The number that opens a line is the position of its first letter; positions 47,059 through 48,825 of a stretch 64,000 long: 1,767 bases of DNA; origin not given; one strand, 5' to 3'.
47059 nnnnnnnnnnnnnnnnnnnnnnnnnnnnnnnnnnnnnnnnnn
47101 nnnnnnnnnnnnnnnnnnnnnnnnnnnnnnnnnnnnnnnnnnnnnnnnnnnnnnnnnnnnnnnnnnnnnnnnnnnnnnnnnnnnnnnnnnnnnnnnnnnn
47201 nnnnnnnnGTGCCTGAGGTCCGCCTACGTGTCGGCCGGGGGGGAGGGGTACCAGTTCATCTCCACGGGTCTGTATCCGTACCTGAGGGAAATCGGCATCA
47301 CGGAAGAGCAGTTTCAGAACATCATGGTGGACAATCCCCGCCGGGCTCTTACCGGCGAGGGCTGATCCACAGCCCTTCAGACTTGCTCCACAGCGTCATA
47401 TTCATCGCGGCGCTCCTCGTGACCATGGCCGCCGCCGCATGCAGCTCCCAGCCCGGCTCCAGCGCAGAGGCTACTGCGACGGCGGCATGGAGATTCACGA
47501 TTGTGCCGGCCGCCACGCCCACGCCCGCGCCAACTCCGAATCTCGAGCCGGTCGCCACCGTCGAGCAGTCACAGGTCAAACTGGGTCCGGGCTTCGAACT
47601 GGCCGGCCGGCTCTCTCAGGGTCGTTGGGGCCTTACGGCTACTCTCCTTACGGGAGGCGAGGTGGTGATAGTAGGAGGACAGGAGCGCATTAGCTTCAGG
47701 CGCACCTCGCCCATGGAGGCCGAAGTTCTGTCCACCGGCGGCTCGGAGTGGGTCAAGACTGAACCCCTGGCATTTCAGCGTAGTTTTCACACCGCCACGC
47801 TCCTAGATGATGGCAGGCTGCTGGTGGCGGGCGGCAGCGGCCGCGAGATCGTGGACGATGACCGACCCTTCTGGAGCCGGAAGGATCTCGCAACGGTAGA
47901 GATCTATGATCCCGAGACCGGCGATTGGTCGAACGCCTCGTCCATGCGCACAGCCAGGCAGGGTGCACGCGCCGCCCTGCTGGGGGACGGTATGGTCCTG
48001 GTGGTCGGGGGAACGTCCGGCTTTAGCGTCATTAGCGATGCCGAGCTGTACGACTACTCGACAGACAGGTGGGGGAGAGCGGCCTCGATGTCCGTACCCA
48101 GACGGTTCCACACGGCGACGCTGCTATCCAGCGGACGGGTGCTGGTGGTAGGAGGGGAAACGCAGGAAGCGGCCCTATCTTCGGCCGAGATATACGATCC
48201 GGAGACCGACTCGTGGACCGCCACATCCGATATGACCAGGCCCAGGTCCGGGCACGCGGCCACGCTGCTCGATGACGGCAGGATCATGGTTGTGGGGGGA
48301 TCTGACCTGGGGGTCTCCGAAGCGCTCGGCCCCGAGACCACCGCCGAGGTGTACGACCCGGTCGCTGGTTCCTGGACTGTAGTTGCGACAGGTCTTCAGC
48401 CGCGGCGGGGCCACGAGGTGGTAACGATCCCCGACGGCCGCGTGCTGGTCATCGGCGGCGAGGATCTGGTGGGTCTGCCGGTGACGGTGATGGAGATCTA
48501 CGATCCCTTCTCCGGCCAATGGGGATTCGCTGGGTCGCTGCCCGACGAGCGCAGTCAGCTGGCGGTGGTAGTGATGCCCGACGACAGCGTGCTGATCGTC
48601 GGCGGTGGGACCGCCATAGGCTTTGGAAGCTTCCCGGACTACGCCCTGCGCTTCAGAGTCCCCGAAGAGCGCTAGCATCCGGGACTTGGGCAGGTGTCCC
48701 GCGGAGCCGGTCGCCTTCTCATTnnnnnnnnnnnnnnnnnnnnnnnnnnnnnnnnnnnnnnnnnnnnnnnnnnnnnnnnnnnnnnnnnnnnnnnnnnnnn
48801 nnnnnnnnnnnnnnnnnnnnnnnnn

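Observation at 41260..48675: Php/PTER-centred gene cluster: Kbl - SDR - class-V aminotransferase - three tandem Php/PTER hydrolases - Kelch lipoprotein; five Php/PTER paralogs in 64 kb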

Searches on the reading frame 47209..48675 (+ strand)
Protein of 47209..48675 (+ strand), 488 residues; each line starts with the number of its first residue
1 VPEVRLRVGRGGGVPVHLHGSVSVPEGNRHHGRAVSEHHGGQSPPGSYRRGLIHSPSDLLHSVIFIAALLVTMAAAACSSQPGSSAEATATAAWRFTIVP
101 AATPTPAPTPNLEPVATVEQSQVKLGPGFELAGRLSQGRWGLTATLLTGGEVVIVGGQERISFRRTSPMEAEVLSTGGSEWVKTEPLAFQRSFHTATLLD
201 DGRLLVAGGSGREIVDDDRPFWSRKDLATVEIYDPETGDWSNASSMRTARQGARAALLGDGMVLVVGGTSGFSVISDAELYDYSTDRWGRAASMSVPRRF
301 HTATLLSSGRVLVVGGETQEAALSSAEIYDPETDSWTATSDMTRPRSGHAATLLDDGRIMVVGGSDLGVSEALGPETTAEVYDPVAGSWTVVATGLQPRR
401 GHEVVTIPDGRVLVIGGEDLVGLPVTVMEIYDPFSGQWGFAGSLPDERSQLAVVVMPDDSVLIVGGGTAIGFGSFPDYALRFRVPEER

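Call 5: search_protein_families(library=pfam, proteins=[window:47209-48675:+])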
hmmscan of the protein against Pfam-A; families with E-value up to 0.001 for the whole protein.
window:47209-48675:+ (488 aa): 11 families
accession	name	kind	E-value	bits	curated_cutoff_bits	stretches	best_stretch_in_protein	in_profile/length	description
PF01344.31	Kelch_1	-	1.4e-37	127.2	20.1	4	299-343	2-46/46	Kelch motif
PF13964.12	Kelch_6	-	4.4e-34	115.8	25.3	2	297-346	1-50/50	Kelch motif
PF13418.12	Kelch_4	-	3.2e-31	107.5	21.6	2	297-341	1-46/49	Galactose oxidase, central domain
PF24681.1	Kelch_KLHDC2_KLHL20_DRC7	-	1.4e-26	93.7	50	2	296-466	49-221/221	KLHDC2/KLHL20/DRC7 Kelch-repeats domain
PF13415.12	Kelch_3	-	1.7e-26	92.2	22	2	309-353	2-47/48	Galactose oxidase, central domain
PF24981.1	Beta-prop_ATRN-LZTR1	-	6.3e-20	72.1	50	2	329-418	185-280/289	Attractin/LZTR1 beta-propeller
PF07646.21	Kelch_2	-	1e-17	63.5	21.3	1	298-342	1-47/48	Kelch motif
PF25210.1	Kelch_FKB95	-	1.9e-17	64.2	70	3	308-393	42-124/268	FKB95, Kelch-repeats domain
PF07250.17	Glyoxal_oxid_N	-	2.5e-14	53.5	37.5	0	130-164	108-142/243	Glyoxal oxidase N-terminus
PF24996.1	NANM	-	1.4e-12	47.6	45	0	285-369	40-129/350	N-acetylneuraminate epimerase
PF13854.13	Kelch_HCF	-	4.8e-06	26.5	113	0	246-337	14-104/345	Host cell factor, Kelch-repeats domain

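Call 6: search_protein_families(library=ncbifam, proteins=[window:47209-48675:+])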
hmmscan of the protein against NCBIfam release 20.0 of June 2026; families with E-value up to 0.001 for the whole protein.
window:47209-48675:+ (488 aa): 4 families
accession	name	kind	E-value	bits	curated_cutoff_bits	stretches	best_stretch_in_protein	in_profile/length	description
NF052501.1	RdCuOxGlxASco2837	equivalog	3.4e-18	65.2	800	1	255-317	451-519/645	radical copper oxidase GlxA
NF010730.0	PRK14131.1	subfamily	2.9e-13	49.3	416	0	286-366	70-157/384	N-acetylneuraminate epimerase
TIGR03547.1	muta_rot_YjhT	subfamily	3.4e-10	39.6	256.35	0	285-367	40-129/346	YjhT family mutarotase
TIGR02608.1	delta_60_rpt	domain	7.7e-09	35.3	76.5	0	348-366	3-21/55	delta-60 repeat domain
